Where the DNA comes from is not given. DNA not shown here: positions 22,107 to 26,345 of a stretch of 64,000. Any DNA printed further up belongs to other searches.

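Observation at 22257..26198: PEP-utilising phosphotransferase with one ATP-grasp head and two complete substrate-domain + phosphohistidine swivel modules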

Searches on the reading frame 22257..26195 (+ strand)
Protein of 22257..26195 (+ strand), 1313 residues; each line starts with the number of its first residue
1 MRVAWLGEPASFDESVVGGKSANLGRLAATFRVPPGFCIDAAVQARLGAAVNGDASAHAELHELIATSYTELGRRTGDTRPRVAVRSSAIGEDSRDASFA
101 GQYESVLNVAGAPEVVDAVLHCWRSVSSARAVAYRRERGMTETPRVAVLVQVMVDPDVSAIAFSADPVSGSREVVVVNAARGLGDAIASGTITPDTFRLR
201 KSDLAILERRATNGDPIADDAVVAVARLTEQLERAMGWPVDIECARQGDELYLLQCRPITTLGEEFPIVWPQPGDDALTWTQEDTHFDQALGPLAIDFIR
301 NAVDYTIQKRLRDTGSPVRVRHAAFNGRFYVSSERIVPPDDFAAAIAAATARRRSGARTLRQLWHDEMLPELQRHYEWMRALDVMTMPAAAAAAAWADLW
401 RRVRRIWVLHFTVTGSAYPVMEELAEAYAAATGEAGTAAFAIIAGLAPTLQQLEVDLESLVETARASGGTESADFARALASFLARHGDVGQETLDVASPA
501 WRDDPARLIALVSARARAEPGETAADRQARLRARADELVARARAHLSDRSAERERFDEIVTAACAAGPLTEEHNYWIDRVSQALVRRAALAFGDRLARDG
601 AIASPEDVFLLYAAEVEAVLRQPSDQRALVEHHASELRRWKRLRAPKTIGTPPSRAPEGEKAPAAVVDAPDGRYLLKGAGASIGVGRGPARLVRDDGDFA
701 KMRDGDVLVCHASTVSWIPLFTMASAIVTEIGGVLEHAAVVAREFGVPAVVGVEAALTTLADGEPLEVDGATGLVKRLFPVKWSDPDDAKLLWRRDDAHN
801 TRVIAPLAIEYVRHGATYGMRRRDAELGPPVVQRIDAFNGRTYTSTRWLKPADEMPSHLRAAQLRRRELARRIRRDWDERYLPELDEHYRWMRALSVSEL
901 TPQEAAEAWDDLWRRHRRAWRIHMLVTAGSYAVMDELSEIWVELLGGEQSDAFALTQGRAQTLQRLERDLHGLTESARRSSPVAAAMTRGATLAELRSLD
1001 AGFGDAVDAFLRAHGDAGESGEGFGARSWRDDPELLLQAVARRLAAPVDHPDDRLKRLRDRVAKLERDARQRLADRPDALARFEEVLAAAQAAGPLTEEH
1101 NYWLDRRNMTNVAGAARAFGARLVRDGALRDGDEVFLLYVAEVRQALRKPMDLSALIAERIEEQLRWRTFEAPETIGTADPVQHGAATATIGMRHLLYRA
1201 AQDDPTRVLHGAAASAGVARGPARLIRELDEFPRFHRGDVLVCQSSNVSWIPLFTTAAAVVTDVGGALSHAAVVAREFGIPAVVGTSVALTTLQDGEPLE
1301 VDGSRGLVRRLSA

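Call 5: search_protein_families(library=pfam, proteins=[window:22257-26195:+], max_evalue=0.01)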
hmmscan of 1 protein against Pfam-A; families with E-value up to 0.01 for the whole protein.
window:22257-26195:+ (1313 aa): 2 families
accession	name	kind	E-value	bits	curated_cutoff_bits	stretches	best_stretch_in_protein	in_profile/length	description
PF01326.24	PPDK_N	-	2.8e-60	204.8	27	1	57-265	77-315/328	Pyruvate phosphate dikinase, AMP/ATP-binding domain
PF00391.29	PEP-utilizers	-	1.7e-44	149.7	23.1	2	1236-1306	2-72/72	PEP-utilising enzyme, mobile domain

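Call 6: search_protein_families(library=ncbifam, proteins=[window:22257-26195:+], max_evalue=0.01)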
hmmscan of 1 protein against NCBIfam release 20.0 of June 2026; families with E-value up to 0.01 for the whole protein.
window:22257-26195:+ (1313 aa): 27 families (the best 25 are shown)
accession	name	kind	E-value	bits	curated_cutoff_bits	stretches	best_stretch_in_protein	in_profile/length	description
NF004878.0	PRK06241.1-3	subfamily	5.3e-125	418.5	945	4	472-776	587-887/891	phosphoenolpyruvate synthase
NF041857.1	RIF_Ptrans_rph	equivalog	2.1e-115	387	999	4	458-776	552-862/864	rifamycin-inactivating phosphotransferase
NF004877.0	PRK06241.1-2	subfamily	3.9e-114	382.8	866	3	63-268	98-318/869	phosphoenolpyruvate synthase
NF052632.1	undecylprod_RedH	equivalog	3.5e-110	369.3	1350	3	3-210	3-220/880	undecylprodigiosin ligase RedH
NF005057.0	PRK06464.1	equivalog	9.7e-107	357.9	598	4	55-209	95-255/798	phosphoenolpyruvate synthase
NF004880.0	PRK06241.2-1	equivalog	3.1e-106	356.2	972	3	55-262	64-283/837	phosphoenolpyruvate synthase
NF052631.1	prodigiosin_PigC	equivalog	3.1e-103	346.3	1300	4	12-210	11-224/883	prodigiosin ligase PigC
TIGR01418.1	PEP_synth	equivalog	6.8e-103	345.5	739.75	4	55-211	90-251/784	pyruvate, water dikinase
NF004881.0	PRK06241.2-2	equivalog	2.2e-99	334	883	3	77-263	105-314/898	phosphoenolpyruvate synthase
NF004879.0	PRK06241.1-4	equivalog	1.7e-90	304.4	976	3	82-262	112-315/868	phosphoenolpyruvate synthase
NF006153.0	PRK08296.1-5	subfamily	2.9e-84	283.6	578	4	1205-1311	500-606/608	hypothetical protein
NF004882.0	PRK06241.2-3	equivalog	3.7e-79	266.8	850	3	78-266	96-283/827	phosphoenolpyruvate synthase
NF000283.1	RPH_KJ151292.1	equivalog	3.8e-76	257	1700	4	460-776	554-862/865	rifamycin-inactivating phosphotransferase Rph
NF006149.0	PRK08296.1-1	equivalog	1.4e-72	244.9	730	3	867-1310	113-566/568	hypothetical protein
NF004883.0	PRK06241.2-4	equivalog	8e-70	236.1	1063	3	82-201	124-244/928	phosphoenolpyruvate synthase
NF006151.0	PRK08296.1-3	equivalog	1.7e-69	234.9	693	3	1020-1309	294-601/604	hypothetical protein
NF006150.0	PRK08296.1-2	subfamily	9.1e-63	212.4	650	3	1202-1311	496-605/633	hypothetical protein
NF006152.0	PRK08296.1-4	equivalog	2.1e-54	185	723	2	1024-1308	299-605/609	hypothetical protein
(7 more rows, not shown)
